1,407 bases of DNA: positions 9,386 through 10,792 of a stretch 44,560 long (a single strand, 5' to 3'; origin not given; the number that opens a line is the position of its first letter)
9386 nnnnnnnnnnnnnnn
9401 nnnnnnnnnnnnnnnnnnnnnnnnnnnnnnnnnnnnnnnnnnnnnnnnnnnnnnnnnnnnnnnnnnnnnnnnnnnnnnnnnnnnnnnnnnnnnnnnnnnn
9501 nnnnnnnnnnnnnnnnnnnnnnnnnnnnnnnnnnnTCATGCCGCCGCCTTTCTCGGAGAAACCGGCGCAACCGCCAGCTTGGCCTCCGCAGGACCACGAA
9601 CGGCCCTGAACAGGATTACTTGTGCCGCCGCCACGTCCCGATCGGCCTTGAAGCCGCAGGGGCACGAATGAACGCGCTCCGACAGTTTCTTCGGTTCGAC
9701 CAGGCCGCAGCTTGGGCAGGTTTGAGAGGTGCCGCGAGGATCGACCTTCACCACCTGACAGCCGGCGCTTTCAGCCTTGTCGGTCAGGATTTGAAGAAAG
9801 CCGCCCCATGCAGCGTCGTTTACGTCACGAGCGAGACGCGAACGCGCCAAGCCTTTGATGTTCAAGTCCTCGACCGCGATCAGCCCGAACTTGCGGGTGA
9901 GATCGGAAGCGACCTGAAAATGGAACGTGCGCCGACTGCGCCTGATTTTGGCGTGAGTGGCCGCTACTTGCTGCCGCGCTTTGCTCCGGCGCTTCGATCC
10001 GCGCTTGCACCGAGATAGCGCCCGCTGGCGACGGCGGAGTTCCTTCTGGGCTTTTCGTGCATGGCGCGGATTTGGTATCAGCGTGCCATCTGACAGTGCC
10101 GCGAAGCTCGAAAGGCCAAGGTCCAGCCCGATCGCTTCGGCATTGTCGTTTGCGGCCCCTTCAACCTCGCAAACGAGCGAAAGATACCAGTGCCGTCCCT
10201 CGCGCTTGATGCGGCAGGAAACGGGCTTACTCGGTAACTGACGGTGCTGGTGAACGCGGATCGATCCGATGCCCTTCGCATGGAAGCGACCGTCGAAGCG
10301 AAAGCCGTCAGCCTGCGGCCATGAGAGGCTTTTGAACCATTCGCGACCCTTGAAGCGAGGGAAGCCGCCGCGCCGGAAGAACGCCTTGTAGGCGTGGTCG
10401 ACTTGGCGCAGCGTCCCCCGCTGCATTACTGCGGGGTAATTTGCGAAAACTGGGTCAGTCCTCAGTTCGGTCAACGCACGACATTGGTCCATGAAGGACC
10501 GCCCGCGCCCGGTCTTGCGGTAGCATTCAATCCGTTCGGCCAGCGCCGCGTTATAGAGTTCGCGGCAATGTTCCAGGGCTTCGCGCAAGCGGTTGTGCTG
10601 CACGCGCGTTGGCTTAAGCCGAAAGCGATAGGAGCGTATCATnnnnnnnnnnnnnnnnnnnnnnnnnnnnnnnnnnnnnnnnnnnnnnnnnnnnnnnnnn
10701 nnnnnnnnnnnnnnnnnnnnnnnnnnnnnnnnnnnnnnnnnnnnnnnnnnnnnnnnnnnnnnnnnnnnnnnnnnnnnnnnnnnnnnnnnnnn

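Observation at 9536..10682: Intact TnpB nuclease gene embedded in register in the phage early operon, with ATGA overlaps at both ends and no TnpA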

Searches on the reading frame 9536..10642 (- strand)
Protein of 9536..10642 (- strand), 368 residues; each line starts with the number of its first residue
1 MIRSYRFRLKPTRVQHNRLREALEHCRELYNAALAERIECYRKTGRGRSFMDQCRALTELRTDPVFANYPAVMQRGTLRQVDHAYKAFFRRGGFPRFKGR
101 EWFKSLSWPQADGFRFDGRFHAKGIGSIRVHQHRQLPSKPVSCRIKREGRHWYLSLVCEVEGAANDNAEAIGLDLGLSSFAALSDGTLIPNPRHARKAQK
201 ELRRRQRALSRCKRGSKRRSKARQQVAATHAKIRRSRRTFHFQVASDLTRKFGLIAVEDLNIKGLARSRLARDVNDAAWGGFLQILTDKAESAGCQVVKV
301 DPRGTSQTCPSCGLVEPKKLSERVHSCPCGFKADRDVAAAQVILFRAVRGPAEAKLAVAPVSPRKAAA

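Call 3: search_protein_families(library=pfam, proteins=[window:9536-10642:-], max_evalue=0.01)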
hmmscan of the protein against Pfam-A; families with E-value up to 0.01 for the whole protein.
window:9536-10642:- (368 aa): 3 families
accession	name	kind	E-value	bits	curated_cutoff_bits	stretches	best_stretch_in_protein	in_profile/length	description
PF01385.25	OrfB_IS605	-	3.6e-24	85.7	30.5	1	158-268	4-119/120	Probable transposase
PF07282.18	Cas12f1-like_TNB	-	9.7e-22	77.3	26.3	1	279-343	1-60/60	Cas12f1-like, TNB domain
PF12323.14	HTH_OrfB_IS605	-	1.4e-11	44.1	21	1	1-45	1-46/47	Helix-turn-helix domain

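Call 7: search_dna_similar(query=window:9536-10642:-, collection=phages, mode=protein, max_rows=30)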
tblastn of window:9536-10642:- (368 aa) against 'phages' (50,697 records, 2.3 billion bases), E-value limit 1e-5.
Records with a match: 581; places in all: 733; records where one place covers at least 80% of the query: 279.
Best place of each record, by identity: <60% 581.
By first word of the organism name: Salinibacter 182; Staphylococcus 85; Mycobacterium 44; Lactobacillus 26; Bacillus 19; Helicobacter 19; Bacteriophage 18; Streptococcus 16; Prevotella 15; Campylobacter 11; and 50 more.
By host as written in the record: Salinibacter ruber M8 182; - 47; Mycobacterium smegmatis mc2 155 29; Staphylococcus aureus 26; Prevotella sp. 15; Helicobacter pylori 15; Lactobacillus plantarum 10; Mycobacterium smegmatis mc#155 8; and 136 more.
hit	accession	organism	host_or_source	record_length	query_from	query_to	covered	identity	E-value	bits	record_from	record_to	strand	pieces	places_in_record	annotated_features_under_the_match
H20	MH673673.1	Thermus phage phiLo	Thermus thermophilus HB8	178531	1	363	99%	42.0%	2e-66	233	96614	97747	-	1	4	putative transposase | hypothetical protein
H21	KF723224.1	Thermus phage T72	Thermus thermophilus MAT72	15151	1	363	99%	41.3%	2e-66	233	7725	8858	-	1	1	putative transposase IS605 OrfB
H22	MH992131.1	Thermus phage TSP4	Thermus sp. TC4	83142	1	352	96%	42.5%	5e-65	229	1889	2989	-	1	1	hypothetical protein (x2)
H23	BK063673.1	Caudoviricetes sp. vir525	Methanosarcinales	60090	1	357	97%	40.1%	1e-60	216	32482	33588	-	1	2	transposase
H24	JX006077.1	Saccharomonospora phage PIS 136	Saccharomonospora sp.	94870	5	344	92%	38.6%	2e-40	157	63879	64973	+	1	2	transposase | hypothetical protein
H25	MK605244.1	Nodularia phage vB_NspS-kac65v162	Nodularia spumigena KAC65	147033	4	368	99%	34.4%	2e-40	158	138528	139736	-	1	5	transposase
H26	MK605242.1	Nodularia phage vB_NspS-kac65v151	Nodularia spumigena KAC65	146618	4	368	99%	34.2%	6e-40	156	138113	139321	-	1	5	transposase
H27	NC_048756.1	Nodularia phage vB_NspS-kac65v151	Nodularia spumigena KAC65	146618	4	368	99%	34.2%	6e-40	156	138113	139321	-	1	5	transposase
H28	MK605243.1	Nodularia phage vB_NspS-kac65v161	Nodularia spumigena KAC65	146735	4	368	99%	34.2%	6e-40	156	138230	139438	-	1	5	transposase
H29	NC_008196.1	Mycobacterium phage Llij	Mycobacterium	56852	1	357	97%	34.7%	4e-32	133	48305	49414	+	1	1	transposase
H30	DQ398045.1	Mycobacterium phage Llij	Mycobacterium sp.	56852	1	357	97%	34.7%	4e-32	133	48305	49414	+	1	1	83: hypothetical protein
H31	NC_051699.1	Mycobacterium phage Poenanya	Mycobacterium smegmatis mc2 155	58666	4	357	96%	33.9%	6e-24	109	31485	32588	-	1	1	42: transposase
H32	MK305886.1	Mycobacterium phage Poenanya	Mycobacterium smegmatis mc2 155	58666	4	357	96%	33.9%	6e-24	109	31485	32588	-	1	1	42: transposase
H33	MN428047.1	Mycobacterium phage Doomphist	Mycobacterium smegmatis mc2 155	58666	4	357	96%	33.9%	6e-24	109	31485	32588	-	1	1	42: transposase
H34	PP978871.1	Mycobacterium phage Crumble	Mycobacterium smegmatis mc2155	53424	4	357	96%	33.9%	7e-24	109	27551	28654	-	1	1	36: DNA endonuclease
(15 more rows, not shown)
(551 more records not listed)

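Call 8: find_homologous_proteins(query=window:9536-10642:-, max_evalue=1e-20)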
Query window:9536-10642:- (368 aa): 3753 proteins with E <= 1e-20 among 8000 candidates; the best 120 are listed.
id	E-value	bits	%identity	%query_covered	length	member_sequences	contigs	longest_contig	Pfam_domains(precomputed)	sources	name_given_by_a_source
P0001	2.0e-245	831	100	100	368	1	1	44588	PF12323.15,PF01385.26,PF07282.19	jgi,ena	-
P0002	9.0e-212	721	86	100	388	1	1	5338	PF12323.15,PF01385.26,PF07282.19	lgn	-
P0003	1.8e-202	690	83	100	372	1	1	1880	PF12323.15,PF01385.26,PF07282.19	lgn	-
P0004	2.6e-195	667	80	100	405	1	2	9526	PF12323.15,PF01385.26,PF07282.19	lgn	-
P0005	1.4e-187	641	77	100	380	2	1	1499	PF12323.15,PF01385.26,PF07282.19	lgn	-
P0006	4.7e-185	633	75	100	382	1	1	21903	PF12323.15,PF01385.26,PF07282.19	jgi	jgi:putative transposase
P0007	1.6e-180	618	75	100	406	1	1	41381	PF12323.15,PF01385.26,PF07282.19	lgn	-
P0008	2.1e-178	611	75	100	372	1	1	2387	PF12323.15,PF01385.26,PF07282.19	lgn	-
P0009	2.4e-178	611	73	100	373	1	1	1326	PF12323.15,PF01385.26,PF07282.19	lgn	-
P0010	3.7e-177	607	74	100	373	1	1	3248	PF12323.15,PF01385.26,PF07282.19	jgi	jgi:putative transposase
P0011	3.1e-175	601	74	100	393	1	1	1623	PF12323.15,PF01385.26,PF07282.19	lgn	-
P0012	4.0e-173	594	72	100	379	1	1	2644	PF12323.15,PF01385.26,PF07282.19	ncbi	-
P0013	7.8e-173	593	74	97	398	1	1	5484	PF12323.15,PF01385.26,PF07282.19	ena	-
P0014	1.6e-171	588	71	100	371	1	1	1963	PF12323.15,PF01385.26,PF07282.19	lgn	-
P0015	3.9e-171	587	72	100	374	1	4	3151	PF12323.15,PF01385.26,PF07282.19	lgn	-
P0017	1.6e-170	585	82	86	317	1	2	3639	PF01385.26,PF07282.19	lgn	-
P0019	7.4e-169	580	72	100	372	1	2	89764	PF12323.15,PF01385.26,PF07282.19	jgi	-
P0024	6.3e-165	567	70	100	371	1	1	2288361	PF12323.15,PF01385.26,PF07282.19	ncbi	ncbi:RNA-guided endonuclease InsQ/TnpB family protein [Tsuneonella sp. HG222]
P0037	6.5e-162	557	67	100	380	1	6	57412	PF12323.15,PF01385.26,PF07282.19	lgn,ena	-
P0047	2.7e-159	548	68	100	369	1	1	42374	PF12323.15,PF01385.26,PF07282.19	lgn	-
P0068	5.4e-139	481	60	100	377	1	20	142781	PF12323.15,PF01385.26,PF07282.19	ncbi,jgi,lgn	-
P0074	1.5e-135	470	69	82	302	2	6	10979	PF01385.26,PF07282.19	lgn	-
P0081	3.6e-127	442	68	80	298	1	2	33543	PF01385.26,PF07282.19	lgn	-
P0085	1.7e-126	440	69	80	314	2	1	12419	PF01385.26,PF07282.19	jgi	jgi:putative transposase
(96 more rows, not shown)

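Call 9: find_related_loci(query=window:9536-10642:-, collection=genome_contigs, flank=6000)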
Query window:9536-10642:- (368 aa) in genome_contigs; peptide patterns used: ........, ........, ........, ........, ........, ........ (x = any residue, [..] = any of these).
75 stretches matched a pattern; 18 encode a relative of the query (tblastn E <= 1e-3); 18 distinct loci.
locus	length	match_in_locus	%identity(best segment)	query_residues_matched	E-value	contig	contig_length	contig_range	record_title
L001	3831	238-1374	40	3-344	8e-72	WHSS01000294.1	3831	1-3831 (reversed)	MAG: Actinophytocola sp. isolate Dino_bin13 k141_463624_length_3831_cov_54.6290, whole genome shotgun sequence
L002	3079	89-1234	37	1-344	7e-70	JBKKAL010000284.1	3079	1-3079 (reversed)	MAG: Pyrinomonadaceae bacterium isolate swi_bin.3 k127_12119233, whole genome shotgun sequence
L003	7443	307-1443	39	3-344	2e-69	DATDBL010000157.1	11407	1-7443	MAG TPA_asm: Aldersonia sp. isolate SMAG_U121 k141_949792, whole genome shotgun sequence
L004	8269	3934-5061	39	1-344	5e-68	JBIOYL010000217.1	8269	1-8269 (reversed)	MAG: Actinomycetes bacterium isolate MAG031 k127_3739245, whole genome shotgun sequence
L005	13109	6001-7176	37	1-344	2e-64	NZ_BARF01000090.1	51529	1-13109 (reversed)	Streptomyces prunicolor NBRC 13075, whole genome shotgun sequence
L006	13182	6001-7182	37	1-347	4e-62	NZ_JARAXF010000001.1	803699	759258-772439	Streptomyces sp. ME19-01-6 ME19-01-6_1, whole genome shotgun sequence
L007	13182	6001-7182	37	1-347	2e-61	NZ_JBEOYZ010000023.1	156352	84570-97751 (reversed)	Streptomyces sp. NPDC001817 NPDC001817_10_A3.ctg-0023, whole genome shotgun sequence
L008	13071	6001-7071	37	2-346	7e-59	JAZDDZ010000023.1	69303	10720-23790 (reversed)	MAG: Candidatus Iainarchaeum archaeon isolate MEGAHIT-group-0.115 k141_1359933, whole genome shotgun sequence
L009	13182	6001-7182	37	1-347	6e-57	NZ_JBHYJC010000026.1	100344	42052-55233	Streptomyces sp. NPDC059008 NPDC059008_T48_H2.ctg-0026, whole genome shotgun sequence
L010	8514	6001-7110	38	1-344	6e-57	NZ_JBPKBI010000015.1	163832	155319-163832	Yinghuangia sp. YIM S10712 Scaffold15, whole genome shotgun sequence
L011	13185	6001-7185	37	4-347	1e-55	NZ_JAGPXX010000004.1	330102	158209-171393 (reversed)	Streptomyces sp. F63 F63_contig_4, whole genome shotgun sequence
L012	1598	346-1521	37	3-344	4e-57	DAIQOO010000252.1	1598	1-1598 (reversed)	MAG TPA_asm: Acidimicrobiales bacterium isolate CTOTU10850 NODE_48904_length_1598_cov_11.833441, whole genome shotgun se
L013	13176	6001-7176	37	1-344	1e-62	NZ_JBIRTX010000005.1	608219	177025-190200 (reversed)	Streptomyces sp. NPDC020681 NPDC020681_139_A3.ctg-0005, whole genome shotgun sequence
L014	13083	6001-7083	33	1-343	2e-49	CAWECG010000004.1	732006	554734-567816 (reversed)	MAG: Candidatus Bathyarchaeota archaeon isolate MFD03726.bin.1.224 genome assembly, contig: contig_35660, whole genome s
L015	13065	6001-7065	31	2-344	6e-49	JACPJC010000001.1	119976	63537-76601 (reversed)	MAG: Candidatus Iainarchaeum archaeon isolate NC_groundwater_457_Ag_B-0.1um_46_10 S34_3B_scaffold_7303, whole genome sho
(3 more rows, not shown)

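Call 10: find_encoding_contigs(protein=P0007, flank=6000, max_places=3)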
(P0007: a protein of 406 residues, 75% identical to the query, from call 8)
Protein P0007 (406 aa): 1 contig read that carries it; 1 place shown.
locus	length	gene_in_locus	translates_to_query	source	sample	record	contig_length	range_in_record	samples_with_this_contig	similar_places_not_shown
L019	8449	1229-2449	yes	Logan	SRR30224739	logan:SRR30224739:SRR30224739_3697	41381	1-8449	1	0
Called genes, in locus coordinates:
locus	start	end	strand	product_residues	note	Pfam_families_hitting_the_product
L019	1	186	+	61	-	?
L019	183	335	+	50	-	-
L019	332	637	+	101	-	-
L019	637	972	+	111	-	PF26802:DUF8270 (weak)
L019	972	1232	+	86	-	-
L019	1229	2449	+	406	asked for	PF12323:HTH_OrfB_IS605, PF01385:OrfB_IS605, PF07282:Cas12f1-like_TNB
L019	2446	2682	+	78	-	-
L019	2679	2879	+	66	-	-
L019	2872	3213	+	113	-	-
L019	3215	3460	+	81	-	-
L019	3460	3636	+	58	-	-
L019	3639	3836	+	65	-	-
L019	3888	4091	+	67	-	-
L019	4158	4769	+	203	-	PF18894:PhageMetallopep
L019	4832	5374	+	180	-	PF10045:DUF2280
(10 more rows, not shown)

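Call 11: find_encoding_contigs(protein=P0006, flank=6000, max_places=3)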
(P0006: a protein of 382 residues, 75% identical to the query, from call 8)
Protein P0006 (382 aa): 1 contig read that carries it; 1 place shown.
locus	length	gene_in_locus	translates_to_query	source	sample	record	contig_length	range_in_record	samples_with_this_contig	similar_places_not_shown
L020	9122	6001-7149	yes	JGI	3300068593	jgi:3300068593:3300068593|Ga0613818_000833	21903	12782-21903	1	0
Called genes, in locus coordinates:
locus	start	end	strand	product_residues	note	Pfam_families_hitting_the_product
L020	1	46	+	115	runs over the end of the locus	-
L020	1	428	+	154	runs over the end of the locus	-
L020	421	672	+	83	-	-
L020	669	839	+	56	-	-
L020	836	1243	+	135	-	-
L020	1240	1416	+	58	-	-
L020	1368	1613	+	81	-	-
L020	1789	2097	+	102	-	PF27050:Phage_P22_Y8K6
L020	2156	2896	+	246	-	PF04404:ERF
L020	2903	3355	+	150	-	PF00436:SSB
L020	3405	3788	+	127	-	PF06147:DUF968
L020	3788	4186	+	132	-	PF05772:NinB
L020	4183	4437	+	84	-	-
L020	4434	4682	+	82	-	-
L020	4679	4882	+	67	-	-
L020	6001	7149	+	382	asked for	PF12323:HTH_OrfB_IS605, PF01385:OrfB_IS605, PF07282:Cas12f1-like_TNB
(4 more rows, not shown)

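Call 12: find_encoding_contigs(protein=P0002, flank=6000, max_places=3)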
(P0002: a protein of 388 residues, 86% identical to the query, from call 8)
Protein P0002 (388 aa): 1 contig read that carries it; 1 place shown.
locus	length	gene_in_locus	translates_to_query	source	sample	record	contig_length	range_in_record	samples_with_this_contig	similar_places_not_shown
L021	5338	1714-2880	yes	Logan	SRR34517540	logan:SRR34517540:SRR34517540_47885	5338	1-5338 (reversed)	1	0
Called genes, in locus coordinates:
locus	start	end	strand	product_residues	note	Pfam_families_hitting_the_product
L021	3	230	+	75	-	?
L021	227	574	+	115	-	-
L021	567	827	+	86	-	-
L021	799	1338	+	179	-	PF05772:NinB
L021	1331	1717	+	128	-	-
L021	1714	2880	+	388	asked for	PF12323:HTH_OrfB_IS605, PF01385:OrfB_IS605, PF07282:Cas12f1-like_TNB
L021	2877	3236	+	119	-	-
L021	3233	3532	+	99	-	-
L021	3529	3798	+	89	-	-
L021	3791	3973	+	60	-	-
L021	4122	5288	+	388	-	PF00589:Phage_integrase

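Call 14: find_encoding_contigs(protein=P0024, flank=8000, max_places=3)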
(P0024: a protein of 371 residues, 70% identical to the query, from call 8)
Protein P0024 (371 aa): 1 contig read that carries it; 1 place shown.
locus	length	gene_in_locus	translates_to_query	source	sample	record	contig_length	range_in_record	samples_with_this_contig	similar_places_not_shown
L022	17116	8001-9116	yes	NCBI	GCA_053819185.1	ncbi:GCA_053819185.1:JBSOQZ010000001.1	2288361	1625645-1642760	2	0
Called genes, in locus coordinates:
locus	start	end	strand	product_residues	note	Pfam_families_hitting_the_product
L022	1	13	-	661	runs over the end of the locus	PF00456:Transketolase_N, PF02775:TPP_enzyme_C (weak), PF02779:Transket_pyr, PF02780:Transketolase_C, PF22613:Transketolase_C_1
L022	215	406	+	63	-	-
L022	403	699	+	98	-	PF05164:ZapA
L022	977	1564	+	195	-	PF01812:5-FTHF_cyc-lig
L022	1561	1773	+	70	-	PF11003:DUF2842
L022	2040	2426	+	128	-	-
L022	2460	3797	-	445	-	PF00364:Biotin_lipoyl, PF02817:E3_binding (weak), PF00198:2-oxoacid_dh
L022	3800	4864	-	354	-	PF02779:Transket_pyr, PF02780:Transketolase_C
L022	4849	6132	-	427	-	PF12573:OxoDH_E1alpha_N, PF00676:E1_dh, PF02775:TPP_enzyme_C (faint)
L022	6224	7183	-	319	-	PF00303:Thymidylat_synt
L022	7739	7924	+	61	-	-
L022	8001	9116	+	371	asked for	PF12323:HTH_OrfB_IS605, PF01385:OrfB_IS605, PF07282:Cas12f1-like_TNB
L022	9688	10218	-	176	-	-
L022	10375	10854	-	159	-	PF00959:Phage_lysozyme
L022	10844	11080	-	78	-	-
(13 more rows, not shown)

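Call 15: find_encoding_contigs(protein=P0068, flank=5000, max_places=8)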
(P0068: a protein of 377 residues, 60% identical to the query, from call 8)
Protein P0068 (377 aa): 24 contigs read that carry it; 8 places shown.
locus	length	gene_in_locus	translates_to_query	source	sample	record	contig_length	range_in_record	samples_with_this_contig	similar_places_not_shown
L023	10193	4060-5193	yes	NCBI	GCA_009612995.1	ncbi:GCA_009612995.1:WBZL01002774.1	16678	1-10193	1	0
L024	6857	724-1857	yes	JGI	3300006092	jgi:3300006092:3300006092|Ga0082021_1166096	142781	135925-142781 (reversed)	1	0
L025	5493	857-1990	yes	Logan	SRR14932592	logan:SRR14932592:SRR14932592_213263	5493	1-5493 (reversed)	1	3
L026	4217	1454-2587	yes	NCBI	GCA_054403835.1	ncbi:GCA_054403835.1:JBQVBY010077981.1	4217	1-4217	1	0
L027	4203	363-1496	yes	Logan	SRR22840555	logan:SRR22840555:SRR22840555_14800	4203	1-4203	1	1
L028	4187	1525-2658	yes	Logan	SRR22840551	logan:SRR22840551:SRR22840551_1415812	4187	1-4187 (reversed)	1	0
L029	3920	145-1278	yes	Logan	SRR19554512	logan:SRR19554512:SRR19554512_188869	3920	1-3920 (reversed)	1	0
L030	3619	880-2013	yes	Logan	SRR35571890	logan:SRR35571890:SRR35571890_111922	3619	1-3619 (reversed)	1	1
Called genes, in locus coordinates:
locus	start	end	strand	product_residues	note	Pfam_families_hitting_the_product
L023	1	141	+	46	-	?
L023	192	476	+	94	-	-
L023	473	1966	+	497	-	PF00171:Aldedh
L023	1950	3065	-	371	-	PF03929:PepSY_TM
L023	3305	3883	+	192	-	PF05063:MT-A70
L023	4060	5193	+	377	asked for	PF12323:HTH_OrfB_IS605, PF01385:OrfB_IS605, PF07282:Cas12f1-like_TNB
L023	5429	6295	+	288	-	PF12686:DUF3800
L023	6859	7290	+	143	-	-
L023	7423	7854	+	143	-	PF00589:Phage_integrase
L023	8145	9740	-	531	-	PF00512:HisKA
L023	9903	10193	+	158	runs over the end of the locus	PF13404:HTH_AsnC-type, PF13412:HTH_24, PF01037:AsnC_trans_reg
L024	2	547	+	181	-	PF05063:MT-A70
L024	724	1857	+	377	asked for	PF12323:HTH_OrfB_IS605, PF01385:OrfB_IS605, PF07282:Cas12f1-like_TNB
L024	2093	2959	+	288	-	PF12686:DUF3800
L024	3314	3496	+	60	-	PF07927:HicA_toxin (weak)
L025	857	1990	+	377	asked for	PF12323:HTH_OrfB_IS605, PF01385:OrfB_IS605, PF07282:Cas12f1-like_TNB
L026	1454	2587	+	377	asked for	PF12323:HTH_OrfB_IS605, PF01385:OrfB_IS605, PF07282:Cas12f1-like_TNB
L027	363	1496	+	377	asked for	PF12323:HTH_OrfB_IS605, PF01385:OrfB_IS605, PF07282:Cas12f1-like_TNB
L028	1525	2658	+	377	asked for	PF12323:HTH_OrfB_IS605, PF01385:OrfB_IS605, PF07282:Cas12f1-like_TNB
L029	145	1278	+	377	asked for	PF12323:HTH_OrfB_IS605, PF01385:OrfB_IS605, PF07282:Cas12f1-like_TNB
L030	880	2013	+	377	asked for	PF12323:HTH_OrfB_IS605, PF01385:OrfB_IS605, PF07282:Cas12f1-like_TNB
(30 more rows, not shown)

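Call 18: find_related_loci(query=A1, collection=viral_contigs, flank=4000)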
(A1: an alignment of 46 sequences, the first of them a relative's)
Query A1 (368 aa) in viral_contigs; peptide patterns used: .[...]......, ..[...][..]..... (x = any residue, [..] = any of these).
119 stretches matched a pattern; 50 encode a relative of the query (tblastn E <= 1e-3); 49 distinct loci.
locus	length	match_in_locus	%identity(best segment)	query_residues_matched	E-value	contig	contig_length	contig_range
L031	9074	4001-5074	69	1-357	1e-160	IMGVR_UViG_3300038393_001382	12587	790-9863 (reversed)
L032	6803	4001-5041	59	1-348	2e-133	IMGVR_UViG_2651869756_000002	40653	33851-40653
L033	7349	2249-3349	56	2-360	6e-128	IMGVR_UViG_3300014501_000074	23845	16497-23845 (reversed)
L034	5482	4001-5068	43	1-347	2e-84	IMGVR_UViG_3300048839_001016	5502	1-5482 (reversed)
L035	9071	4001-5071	44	1-347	2e-82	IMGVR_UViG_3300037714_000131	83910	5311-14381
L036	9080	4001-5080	44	2-354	8e-80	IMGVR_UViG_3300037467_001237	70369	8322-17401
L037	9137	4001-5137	42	2-367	5e-79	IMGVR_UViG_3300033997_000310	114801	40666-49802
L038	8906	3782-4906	41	1-363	9e-79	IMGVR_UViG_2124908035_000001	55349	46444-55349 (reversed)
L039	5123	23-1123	42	2-354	4e-78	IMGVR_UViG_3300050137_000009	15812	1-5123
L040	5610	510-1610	42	2-354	3e-78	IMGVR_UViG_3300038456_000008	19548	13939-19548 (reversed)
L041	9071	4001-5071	56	4-352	2e-124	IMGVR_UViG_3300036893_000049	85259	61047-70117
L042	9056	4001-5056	44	2-347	3e-77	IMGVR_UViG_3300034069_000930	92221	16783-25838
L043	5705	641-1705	43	2-347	3e-76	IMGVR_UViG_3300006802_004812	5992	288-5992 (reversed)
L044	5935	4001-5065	44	3-349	8e-74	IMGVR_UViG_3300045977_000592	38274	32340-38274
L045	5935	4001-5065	44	3-349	8e-74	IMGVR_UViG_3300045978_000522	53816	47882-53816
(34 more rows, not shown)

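Call 19: find_related_loci(query=A1, collection=metagenome_contigs, flank=4000)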
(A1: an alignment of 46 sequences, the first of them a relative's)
Query A1 (368 aa) in metagenome_contigs; peptide patterns used: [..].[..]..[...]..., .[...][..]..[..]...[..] (x = any residue, [..] = any of these).
600 stretches matched a pattern (row limit reached: there are more); 577 encode a relative of the query (tblastn E <= 1e-3); the best 80 are kept; 80 distinct loci.
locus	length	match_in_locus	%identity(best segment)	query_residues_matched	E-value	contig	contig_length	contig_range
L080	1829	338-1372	63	2-347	6e-146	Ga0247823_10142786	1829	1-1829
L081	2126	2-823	68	97-368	2e-123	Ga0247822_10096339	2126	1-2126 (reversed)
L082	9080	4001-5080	53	1-351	1e-113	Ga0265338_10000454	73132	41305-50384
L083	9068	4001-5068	46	1-347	9e-90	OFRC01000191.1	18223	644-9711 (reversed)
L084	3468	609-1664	44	1-347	5e-89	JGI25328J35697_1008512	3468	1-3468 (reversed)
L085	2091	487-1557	46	1-347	3e-92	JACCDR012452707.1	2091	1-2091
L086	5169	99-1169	46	1-347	1e-86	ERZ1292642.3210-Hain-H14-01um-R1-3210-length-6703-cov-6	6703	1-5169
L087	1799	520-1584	44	2-347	3e-91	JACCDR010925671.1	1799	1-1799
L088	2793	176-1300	43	1-360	1e-87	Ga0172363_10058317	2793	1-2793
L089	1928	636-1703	44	1-347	3e-87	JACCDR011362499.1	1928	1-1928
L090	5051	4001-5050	47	1-340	2e-83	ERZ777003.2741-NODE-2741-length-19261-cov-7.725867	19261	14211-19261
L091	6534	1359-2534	42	1-367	6e-83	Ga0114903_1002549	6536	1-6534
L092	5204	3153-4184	45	3-344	4e-83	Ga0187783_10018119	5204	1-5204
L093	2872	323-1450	43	3-368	6e-84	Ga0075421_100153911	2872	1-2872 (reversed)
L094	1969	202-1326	44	4-367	1e-85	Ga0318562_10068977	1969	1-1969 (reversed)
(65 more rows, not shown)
